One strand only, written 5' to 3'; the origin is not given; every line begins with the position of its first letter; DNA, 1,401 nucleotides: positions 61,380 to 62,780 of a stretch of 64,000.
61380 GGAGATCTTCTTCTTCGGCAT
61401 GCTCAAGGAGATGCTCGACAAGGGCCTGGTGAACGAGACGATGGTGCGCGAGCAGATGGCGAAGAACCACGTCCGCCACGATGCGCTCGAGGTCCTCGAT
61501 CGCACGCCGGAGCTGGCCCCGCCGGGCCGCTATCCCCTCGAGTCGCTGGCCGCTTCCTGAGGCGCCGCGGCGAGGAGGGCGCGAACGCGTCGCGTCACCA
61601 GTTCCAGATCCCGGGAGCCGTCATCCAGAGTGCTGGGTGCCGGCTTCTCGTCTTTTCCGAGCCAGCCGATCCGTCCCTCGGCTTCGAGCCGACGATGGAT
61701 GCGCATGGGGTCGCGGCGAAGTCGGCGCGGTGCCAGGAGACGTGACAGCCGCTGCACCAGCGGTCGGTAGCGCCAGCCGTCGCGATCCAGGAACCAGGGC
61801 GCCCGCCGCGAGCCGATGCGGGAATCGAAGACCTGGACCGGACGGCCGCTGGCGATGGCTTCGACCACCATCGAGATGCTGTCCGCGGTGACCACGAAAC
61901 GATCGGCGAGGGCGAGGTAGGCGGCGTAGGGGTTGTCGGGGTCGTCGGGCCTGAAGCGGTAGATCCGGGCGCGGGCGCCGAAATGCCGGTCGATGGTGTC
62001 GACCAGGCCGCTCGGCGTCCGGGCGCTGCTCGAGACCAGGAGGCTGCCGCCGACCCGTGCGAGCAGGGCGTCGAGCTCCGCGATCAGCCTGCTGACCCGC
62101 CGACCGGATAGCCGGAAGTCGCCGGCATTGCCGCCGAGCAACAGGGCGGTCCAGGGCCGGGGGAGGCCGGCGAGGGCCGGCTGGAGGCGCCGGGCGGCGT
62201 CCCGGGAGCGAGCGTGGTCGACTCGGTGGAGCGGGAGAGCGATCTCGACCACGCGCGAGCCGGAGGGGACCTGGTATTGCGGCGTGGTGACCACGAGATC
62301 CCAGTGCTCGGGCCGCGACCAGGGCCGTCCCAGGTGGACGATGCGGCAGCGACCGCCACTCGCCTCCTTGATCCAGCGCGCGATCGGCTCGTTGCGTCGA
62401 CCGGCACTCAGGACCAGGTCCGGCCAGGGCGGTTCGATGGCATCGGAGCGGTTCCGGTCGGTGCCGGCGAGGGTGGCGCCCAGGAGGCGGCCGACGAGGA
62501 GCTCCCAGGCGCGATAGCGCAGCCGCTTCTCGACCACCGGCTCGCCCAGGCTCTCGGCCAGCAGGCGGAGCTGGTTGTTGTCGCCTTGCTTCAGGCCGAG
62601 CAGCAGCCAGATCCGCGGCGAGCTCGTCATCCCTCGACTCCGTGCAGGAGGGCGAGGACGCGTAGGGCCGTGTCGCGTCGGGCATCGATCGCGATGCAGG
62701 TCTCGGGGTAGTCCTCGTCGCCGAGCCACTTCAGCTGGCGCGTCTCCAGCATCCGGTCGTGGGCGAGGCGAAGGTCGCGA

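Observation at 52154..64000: Candidate sulfated/methylated glycoconjugate biosynthesis locus of unusual composition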

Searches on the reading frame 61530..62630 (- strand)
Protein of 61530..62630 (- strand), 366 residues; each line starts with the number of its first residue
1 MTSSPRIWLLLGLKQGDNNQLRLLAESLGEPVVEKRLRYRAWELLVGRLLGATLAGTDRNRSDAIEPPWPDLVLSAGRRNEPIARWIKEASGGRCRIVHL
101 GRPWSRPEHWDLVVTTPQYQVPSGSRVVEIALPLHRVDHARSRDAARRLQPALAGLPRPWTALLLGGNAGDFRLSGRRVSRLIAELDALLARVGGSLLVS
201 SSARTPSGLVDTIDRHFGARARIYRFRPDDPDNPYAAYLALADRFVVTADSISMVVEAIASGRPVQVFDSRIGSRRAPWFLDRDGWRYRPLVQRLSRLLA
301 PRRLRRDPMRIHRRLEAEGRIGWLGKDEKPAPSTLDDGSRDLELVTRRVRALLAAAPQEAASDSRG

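Call 5: search_protein_families(library=pfam, proteins=[window:61530-62630:-], max_evalue=0.01)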
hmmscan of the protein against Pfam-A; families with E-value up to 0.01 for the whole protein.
window:61530-62630:- (366 aa): 1 family
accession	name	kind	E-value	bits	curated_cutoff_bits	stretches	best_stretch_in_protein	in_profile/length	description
PF06258.17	Mito_fiss_Elm1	-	9.3e-59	199.4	27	1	16-282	2-267/304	Mitochondrial fission ELM1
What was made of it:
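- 61530..62630 (-): g8, ELM1-family GT-B-like transferase, 'g8-type' orthogroup. Last gene of the minus-strand operon (module B). Pfam E 9e-59 (call 5).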

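Call 8: search_protein_families(library=ncbifam, proteins=[window:61530-62630:-], max_evalue=0.01)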
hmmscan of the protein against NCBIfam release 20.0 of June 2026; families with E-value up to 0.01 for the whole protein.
window:61530-62630:- (366 aa): 0 families
